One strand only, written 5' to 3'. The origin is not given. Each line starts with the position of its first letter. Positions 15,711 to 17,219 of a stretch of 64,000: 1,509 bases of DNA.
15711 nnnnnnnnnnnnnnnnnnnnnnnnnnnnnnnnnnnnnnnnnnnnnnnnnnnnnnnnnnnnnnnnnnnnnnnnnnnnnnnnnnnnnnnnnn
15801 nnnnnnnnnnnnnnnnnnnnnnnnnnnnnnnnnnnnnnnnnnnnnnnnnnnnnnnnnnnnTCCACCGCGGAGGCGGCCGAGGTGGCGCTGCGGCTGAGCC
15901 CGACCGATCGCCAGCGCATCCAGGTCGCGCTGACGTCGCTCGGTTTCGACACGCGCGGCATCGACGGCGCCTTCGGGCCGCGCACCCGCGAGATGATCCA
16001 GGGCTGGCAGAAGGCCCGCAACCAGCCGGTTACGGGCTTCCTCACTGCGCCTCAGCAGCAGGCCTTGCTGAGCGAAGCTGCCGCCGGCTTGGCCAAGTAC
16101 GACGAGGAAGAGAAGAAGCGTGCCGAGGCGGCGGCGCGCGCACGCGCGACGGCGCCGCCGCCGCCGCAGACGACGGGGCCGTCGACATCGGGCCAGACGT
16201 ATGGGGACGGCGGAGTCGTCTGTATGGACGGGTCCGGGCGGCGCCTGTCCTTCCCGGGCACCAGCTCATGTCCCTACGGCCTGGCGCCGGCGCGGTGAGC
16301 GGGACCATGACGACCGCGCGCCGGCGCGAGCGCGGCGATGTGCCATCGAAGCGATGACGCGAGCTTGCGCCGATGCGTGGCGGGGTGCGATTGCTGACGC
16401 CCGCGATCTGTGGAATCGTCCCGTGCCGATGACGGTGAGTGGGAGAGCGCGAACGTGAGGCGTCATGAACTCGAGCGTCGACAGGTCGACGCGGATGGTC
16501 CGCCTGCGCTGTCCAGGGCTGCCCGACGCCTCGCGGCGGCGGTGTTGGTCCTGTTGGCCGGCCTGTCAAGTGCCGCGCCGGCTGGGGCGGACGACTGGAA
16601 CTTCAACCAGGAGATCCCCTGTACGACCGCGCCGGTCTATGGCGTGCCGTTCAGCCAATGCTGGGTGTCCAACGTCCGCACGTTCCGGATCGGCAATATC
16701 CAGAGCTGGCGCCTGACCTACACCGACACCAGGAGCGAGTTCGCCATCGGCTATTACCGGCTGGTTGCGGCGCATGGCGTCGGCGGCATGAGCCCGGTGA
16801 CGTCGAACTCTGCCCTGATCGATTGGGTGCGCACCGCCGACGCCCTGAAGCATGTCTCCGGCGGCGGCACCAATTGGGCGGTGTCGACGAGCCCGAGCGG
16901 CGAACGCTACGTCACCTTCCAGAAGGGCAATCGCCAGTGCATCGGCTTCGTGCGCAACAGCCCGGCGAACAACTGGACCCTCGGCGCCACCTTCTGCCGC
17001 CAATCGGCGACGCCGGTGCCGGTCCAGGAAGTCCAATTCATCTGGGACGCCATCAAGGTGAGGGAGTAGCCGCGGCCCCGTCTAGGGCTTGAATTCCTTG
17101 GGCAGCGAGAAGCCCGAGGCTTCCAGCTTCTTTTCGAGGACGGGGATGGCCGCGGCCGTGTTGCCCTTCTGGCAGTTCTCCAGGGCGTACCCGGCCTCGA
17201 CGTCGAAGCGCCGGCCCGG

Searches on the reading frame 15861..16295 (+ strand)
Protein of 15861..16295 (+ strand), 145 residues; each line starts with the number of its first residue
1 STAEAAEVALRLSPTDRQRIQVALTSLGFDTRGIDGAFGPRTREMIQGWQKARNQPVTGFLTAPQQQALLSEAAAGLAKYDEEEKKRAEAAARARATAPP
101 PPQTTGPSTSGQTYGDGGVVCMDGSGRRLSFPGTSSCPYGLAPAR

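Call 19: find_homologous_proteins(query=window:15861-16295:+, max_evalue=0.001)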
Query seq(145 aa) (145 aa): 62 proteins with E <= 0.001 among 367 candidates.
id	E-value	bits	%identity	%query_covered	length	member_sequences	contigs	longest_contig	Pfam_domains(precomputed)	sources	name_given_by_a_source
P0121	6.3e-73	261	87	100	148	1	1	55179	PF01471.24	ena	-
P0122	2.2e-63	230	82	95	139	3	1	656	PF01471.24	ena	-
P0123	1.1e-50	189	63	96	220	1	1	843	PF01471.24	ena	-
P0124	1.6e-50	189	60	97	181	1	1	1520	PF01471.24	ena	-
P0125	5.7e-48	181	59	94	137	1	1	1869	PF01471.24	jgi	jgi:peptidoglycan hydrolase-like protein with peptidoglycan-binding domain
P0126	2.2e-46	175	63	94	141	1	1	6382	PF01471.24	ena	-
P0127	5.0e-45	171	58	94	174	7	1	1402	PF01471.24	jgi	jgi:peptidoglycan hydrolase-like protein with peptidoglycan-binding domain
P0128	8.0e-45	170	60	94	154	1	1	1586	PF01471.24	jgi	jgi:peptidoglycan hydrolase-like protein with peptidoglycan-binding domain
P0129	2.7e-44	169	61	93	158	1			PF01471.24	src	-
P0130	7.9e-44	167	57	95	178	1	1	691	-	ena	-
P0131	6.6e-43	164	65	86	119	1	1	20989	PF01471.24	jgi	jgi:peptidoglycan hydrolase-like protein with peptidoglycan-binding domain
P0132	3.4e-42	162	63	86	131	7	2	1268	PF01471.24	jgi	jgi:peptidoglycan hydrolase-like protein with peptidoglycan-binding domain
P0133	5.3e-42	161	64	86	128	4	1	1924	PF01471.24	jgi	jgi:peptidoglycan hydrolase-like protein with peptidoglycan-binding domain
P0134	7.7e-42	161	64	86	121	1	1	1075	PF01471.24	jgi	jgi:peptidoglycan hydrolase-like protein with peptidoglycan-binding domain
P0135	5.6e-41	158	60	94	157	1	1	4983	PF01471.24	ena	-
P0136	3.1e-40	155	59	86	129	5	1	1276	PF01471.24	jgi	jgi:peptidoglycan hydrolase-like protein with peptidoglycan-binding domain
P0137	1.3e-39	153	57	86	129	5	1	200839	PF01471.24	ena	-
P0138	1.3e-38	150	56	86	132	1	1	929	PF01471.24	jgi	jgi:peptidoglycan hydrolase-like protein with peptidoglycan-binding domain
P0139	6.1e-38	148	58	99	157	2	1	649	PF01471.24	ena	-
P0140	1.1e-37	147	58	84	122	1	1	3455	PF01471.24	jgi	jgi:peptidoglycan hydrolase-like protein with peptidoglycan-binding domain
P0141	1.6e-37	147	79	54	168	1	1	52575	PF01471.24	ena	-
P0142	6.6e-35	138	59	80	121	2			PF01471.24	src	-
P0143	5.8e-34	135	77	56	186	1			PF01471.24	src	-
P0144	2.4e-33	133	74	61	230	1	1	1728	PF01471.24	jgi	jgi:peptidoglycan hydrolase-like protein with peptidoglycan-binding domain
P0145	2.8e-33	133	75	57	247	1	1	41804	PF01471.24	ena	-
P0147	9.7e-32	128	56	84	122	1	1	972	PF01471.24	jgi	jgi:hypothetical protein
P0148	1.1e-31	128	68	60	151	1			PF01471.24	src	-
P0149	2.0e-31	127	74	55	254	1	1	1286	PF01471.24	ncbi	ncbi:unnamed protein product, partial [Phaeothamnion confervicola]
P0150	8.7e-31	125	73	59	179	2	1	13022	PF01471.24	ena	-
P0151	1.1e-30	125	78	56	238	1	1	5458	PF01471.24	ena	-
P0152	1.2e-30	124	77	56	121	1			PF01471.24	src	-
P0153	3.2e-30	123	73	57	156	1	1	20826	PF01471.24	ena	-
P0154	7.6e-30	122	63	63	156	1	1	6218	PF01471.24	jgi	-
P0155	7.7e-30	122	73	57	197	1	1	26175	PF01471.24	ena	-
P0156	1.0e-29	121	66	61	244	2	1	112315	PF01471.24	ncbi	ncbi:MAG: peptidoglycan-binding domain-containing protein, partial [Pseudomonadota bacterium]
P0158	7.8e-29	119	64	63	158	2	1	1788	PF01471.24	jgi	jgi:peptidoglycan hydrolase-like protein with peptidoglycan-binding domain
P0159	7.9e-29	119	64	68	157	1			PF01471.24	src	-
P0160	2.0e-28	117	78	47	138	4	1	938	PF01471.24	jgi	jgi:peptidoglycan hydrolase-like protein with peptidoglycan-binding domain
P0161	3.4e-28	116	76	50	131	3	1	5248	PF01471.24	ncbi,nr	ncbi:MAG: hypothetical protein QOJ17_2205, partial [Rhodospirillaceae bacterium]|nr:hypothetical pro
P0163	7.5e-28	115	66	54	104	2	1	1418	PF01471.24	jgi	jgi:peptidoglycan hydrolase-like protein with peptidoglycan-binding domain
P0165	1.2e-27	115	69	53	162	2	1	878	PF01471.24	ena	-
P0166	1.6e-27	114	72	48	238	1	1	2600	PF01471.24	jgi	jgi:hypothetical protein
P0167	1.9e-27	114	76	48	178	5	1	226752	PF01471.24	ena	-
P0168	9.5e-27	112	75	43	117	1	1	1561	PF01471.24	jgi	jgi:peptidoglycan hydrolase-like protein with peptidoglycan-binding domain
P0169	1.9e-26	111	77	51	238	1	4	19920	PF01471.24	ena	-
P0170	1.0e-25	108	70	54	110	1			PF01471.24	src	-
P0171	5.5e-24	103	59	64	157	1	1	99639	PF01471.24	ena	-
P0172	6.0e-24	103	72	49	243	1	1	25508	PF01471.24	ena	-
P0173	9.2e-24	102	65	52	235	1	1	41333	PF01471.24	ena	-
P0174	5.3e-23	100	74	50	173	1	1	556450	PF01471.24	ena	-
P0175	9.6e-23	99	73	46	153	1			PF01471.24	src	-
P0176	5.2e-22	96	56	60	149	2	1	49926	PF01471.24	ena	-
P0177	1.0e-19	89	47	98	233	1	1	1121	PF01471.24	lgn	-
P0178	1.0e-17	83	76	37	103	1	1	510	PF01471.24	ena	-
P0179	3.0e-16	78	77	32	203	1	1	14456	PF01471.24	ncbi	-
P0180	3.9e-16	77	55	45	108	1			PF25464.1,PF01471.24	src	-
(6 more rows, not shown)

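Call 56: search_solved_structures(query=window:15861-16295:+, max_evalue=1, show_alignments=1)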
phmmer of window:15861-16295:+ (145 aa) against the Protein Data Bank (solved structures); distinct sequences matched with E-value up to 1: 6.
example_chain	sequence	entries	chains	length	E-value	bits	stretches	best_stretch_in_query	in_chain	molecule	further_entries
9emm_E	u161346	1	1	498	0.0043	20.5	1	17-70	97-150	Putative OxPP cycle protein OpcA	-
4fet_B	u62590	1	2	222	0.052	17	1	16-107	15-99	Spore cortex-lytic enzyme prepeptide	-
6tci_A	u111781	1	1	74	0.18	15.2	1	16-70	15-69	Spore cortex-lytic enzyme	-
4nso_A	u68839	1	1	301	0.19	15.2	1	16-53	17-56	Effector protein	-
7qvd_A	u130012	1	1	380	0.19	15.2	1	13-52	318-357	Lytic murein transglycosylase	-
5anz_A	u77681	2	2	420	0.28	14.6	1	12-63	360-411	SOLUBLE LYTIC TRANSGLYCOSYLASE B3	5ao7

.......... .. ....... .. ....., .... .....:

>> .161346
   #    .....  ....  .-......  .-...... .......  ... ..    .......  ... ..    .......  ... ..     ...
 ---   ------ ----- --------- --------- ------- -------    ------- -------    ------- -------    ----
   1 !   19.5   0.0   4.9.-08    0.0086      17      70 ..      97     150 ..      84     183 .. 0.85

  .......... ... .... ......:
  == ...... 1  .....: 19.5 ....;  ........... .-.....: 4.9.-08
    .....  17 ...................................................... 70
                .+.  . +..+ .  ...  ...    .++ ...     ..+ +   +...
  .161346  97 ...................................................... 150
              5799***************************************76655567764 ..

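Call 61: predict_structure(alignment_id=A1)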
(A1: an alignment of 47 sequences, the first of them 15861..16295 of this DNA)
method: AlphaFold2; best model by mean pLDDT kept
length: 145 residues; sequences in the alignment: 47
mean_pLDDT: 67.5   pTM: 0.43
mean pLDDT of the five models: 67.5, 66.5, 64.4, 64.0, 63.3
residues with pLDDT >= 90: 0; 70-90: 85; 50-70: 30; < 50: 30
segments of 3 or more residues with pLDDT < 50: 1-9, 94-109, 111-115
pLDDT, mean of each block of 10 residues (from residue 1): 47 70 79 60 81 80 79 76 67 46 41 55 83 77 75
secondary structure, 60 per line:
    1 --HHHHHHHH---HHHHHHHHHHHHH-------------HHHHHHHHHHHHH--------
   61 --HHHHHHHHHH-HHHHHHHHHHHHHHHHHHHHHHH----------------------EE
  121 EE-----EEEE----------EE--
elements in order: H3-10 H14-26 H40-52 H63-72 H74-96 E119-122 E128-131

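Call 64: fold_search(model_id=the predicted structure, library=pdb)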
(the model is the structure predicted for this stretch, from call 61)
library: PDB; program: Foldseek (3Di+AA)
matches with E <= 10: 89; with E <= 0.001: 0
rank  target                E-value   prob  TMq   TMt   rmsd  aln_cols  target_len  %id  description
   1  5ao8_A                1.2e-01  0.99  0.33  0.13   2.3        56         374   32  Crystal Structure of SltB3 from Pseudomonas aeruginosa in complex with NAG-NAM-pentapeptide (released 2016-07-20)
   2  6tci                  2.3e-01  0.99  0.34  0.64   1.7        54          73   31  The crystal structure of SleB N-terminal domain (released 2020-11-18)
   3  7qvd                  5.8e-01  0.96  0.35  0.14   2.0        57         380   33  X-ray structure of the lytic transglycosylase SltB2 from Pseudomonas aeruginosa (released 2023-08-16)
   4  9hcd_Y                5.8e-01  0.09  0.16  0.15  13.7       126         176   14  Mouse mitoribosome large subunit assembly intermediate (with uL16m) bound to MRM3-dimer, DDX28 and the MALSU-L0R8F8-mt (released 2025-06-11)
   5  4v19_2                6.2e-01  0.08  0.15  0.13  14.0       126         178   15  Structure of the large subunit of the mammalian mitoribosome, part 1 of 2 (released 2014-10-08)
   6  5tv7_A                6.6e-01  0.95  0.31  0.29   1.6        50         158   30  2.05 Angstrom Resolution Crystal Structure of Peptidoglycan-Binding Protein from Clostridioides difficile in Complex w (released 2016-12-14)
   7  7qh7_Y                7.4e-01  0.08  0.15  0.13  14.2       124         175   14  Cryo-EM structure of the human mtLSU assembly intermediate upon MRM2 depletion - class 4 (released 2022-05-18)
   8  9h68_D                8.4e-01  0.60  0.26  0.10   2.6        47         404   21  Crystal Structure of the spore gernation lytic transglycosylase SleC from Clostridioides difficile in its zymogenic fo (released 2025-02-12)
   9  4c2c_A                1.1e+00  0.89  0.34  0.12   1.7        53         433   24  Crystal structure of the protease CtpB in an active state (released 2013-12-04)
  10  9csx                  1.1e+00  0.80  0.32  0.21   2.4        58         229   19  matrix metalloproteinase-10 proenzyme (released 2025-08-13)
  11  6zm5_Y                1.2e+00  0.06  0.16  0.14  14.0       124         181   15  Human mitochondrial ribosome in complex with OXA1L, mRNA, A/A tRNA, P/P tRNA and nascent polypeptide (released 2021-01-13)
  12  3bkh                  1.6e+00  0.80  0.33  0.19   1.8        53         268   26  Crystal structure of the bacteriophage phiKZ lytic transglycosylase, gp144 (released 2008-01-08)
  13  6gb2_B2               1.7e+00  0.05  0.16  0.14  13.9       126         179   16  Unique features of mammalian mitochondrial translation initiation revealed by cryo-EM. This file contains the 39S rib (released 2018-08-08)
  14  4c2e_A                1.8e+00  0.80  0.34  0.12   1.7        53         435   24  Crystal structure of the protease CtpB(S309A) present in a resting state (released 2013-12-04)
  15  4c2g_A                1.9e+00  0.75  0.34  0.12   1.7        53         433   24  Crystal structure of CtpB(S309A) in complex with a peptide having a Val-Pro-Ala C-terminus (released 2013-12-04)
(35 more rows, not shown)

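Call 75: find_encoding_contigs(protein=P0121, flank=7000, max_places=1)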
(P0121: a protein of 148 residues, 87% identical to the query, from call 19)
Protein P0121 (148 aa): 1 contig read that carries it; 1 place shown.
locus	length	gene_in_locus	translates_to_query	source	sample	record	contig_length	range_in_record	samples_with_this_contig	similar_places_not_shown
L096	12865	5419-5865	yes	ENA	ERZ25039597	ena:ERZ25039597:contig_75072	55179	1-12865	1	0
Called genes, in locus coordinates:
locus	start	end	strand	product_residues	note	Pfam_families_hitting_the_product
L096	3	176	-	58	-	?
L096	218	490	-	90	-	PF10431:ClpB_D2-small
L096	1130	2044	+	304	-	-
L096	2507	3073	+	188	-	-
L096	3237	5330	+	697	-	PF00069:Pkinase (faint)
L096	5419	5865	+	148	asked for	PF01471:PG_binding_1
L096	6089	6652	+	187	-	-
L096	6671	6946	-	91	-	-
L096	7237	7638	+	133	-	PF00330:Aconitase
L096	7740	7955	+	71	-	PF00330:Aconitase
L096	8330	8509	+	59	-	PF00330:Aconitase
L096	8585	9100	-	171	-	-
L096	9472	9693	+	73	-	PF00296:Bac_luciferase (faint)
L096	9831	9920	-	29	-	-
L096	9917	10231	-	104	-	PF00135:COesterase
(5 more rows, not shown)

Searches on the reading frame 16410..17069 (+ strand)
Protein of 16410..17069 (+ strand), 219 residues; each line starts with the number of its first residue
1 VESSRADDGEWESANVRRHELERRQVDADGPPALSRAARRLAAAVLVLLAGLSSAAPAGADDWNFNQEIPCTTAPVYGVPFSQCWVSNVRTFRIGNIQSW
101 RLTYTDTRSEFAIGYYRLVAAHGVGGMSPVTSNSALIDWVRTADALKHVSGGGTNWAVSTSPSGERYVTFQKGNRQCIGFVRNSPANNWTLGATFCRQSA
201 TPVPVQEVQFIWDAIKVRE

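Call 7: search_protein_families(library=pfam, proteins=[window:16410-17069:+], max_evalue=0.001)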
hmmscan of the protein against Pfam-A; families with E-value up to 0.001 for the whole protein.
window:16410-17069:+ (219 aa): 0 families

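Call 67: search_protein_representatives(protein=window:16410-17066:+)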
Query: 219 residues. Proteins with E-value up to 0.001 (for the whole library): 42; up to 1e-10: 29; up to 1e-30: 9. The best 42 are listed.
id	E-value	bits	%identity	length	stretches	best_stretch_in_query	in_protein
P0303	1.3e-69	250.5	65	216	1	44-219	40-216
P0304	1.8e-53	197.7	53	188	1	43-219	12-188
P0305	3.3e-49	183.7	69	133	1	86-219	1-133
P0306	1.3e-45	172.0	66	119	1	45-161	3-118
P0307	2.6e-45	171.0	64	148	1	49-165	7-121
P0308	2.6e-40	154.7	60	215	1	81-208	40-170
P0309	4.8e-38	147.2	71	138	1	46-141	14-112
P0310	4.3e-34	134.3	55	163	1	45-146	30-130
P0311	9.3e-34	133.2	51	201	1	39-159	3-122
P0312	1.6e-26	109.6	56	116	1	39-128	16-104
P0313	2.0e-26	109.2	57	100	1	27-121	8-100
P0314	1.2e-24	103.4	53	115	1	39-128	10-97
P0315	1.0e-22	97.1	57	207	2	122-186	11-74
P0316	1.1e-22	97.0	34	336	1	53-218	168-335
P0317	1.5e-22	96.6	57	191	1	106-199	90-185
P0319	7.3e-21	91.0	48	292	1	46-153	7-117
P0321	1.2e-18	83.8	34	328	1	67-218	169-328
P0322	2.9e-17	79.3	53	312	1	45-112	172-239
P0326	1.3e-14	70.7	38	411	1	65-218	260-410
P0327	1.6e-14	70.3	31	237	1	41-219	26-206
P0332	1.9e-10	57.0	33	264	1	40-211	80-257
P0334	1.1e-09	54.6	31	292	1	35-215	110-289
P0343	2.7e-04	36.9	31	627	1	34-215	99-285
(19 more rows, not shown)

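Call 68: search_protein_families(library=pfam, proteins=[P0316, P0321, P0326, P0343, P0334, P0332, P0319, P0322, P0303, P0327], max_evalue=0.01)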
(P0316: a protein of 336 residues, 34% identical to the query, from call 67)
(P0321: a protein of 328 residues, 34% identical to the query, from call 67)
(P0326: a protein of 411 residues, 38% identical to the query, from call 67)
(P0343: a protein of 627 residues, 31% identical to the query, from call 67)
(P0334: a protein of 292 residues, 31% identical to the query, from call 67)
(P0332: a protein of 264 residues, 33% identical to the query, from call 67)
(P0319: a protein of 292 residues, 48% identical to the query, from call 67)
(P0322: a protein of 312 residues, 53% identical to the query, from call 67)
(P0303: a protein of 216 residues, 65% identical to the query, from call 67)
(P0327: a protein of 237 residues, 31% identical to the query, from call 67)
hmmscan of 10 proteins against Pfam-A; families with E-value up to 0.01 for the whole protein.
P0316 (336 aa): 0 families

P0321 (328 aa): 0 families

P0326 (411 aa): 0 families

P0343 (627 aa): 1 family
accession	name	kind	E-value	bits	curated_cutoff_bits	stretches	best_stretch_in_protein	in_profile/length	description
PF01471.23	PG_binding_1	-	9.1e-13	48.6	23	1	313-367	3-57/57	Putative peptidoglycan binding domain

P0334 (292 aa): 0 families

P0332 (264 aa): 0 families

P0319 (292 aa): 2 families
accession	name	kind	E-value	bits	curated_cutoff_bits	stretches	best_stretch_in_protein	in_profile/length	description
PF07660.19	STN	-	5.6e-09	36.1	28.4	1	146-192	2-51/52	Secretin and TonB N terminus short domain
PF21305.2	type_II_gspD_N0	-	2.7e-06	27.6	27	1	125-175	1-52/71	GspD-like, N0 domain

P0322 (312 aa): 1 family
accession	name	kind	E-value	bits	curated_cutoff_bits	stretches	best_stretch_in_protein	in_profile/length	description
PF01471.23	PG_binding_1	-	6e-06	26.8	23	1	7-58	4-55/57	Putative peptidoglycan binding domain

P0303 (216 aa): 0 families

P0327 (237 aa): 0 families

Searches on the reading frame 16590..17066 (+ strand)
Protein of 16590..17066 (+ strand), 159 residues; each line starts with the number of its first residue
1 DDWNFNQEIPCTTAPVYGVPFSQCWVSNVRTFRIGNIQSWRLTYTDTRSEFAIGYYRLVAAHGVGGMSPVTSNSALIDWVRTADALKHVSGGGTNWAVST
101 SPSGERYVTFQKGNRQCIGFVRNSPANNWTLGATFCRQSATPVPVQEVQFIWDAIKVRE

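Call 63: predict_structure(protein=window:16590-17066:+)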
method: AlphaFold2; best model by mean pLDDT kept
length: 159 residues; sequences in the alignment: 1
mean_pLDDT: 46.4   pTM: 0.46
mean pLDDT of the five models: 46.4, 42.9, 40.2, 39.6, 36.5
residues with pLDDT >= 90: 0; 70-90: 0; 50-70: 57; < 50: 102
segments of 3 or more residues with pLDDT < 50: 1-34, 36-40, 43-94, 124-131, 157-159
pLDDT, mean of each block of 10 residues (from residue 1): 31 34 40 46 43 40 35 42 36 51 64 63 46 58 64 51
secondary structure, 60 per line:
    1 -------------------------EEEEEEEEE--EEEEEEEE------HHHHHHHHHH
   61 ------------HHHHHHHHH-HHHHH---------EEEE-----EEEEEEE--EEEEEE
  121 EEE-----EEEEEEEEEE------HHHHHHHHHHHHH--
elements in order: E26-34 E37-44 H51-60 H73-81 H83-87 E97-100 E106-112 E115-123 E129-138 H145-157
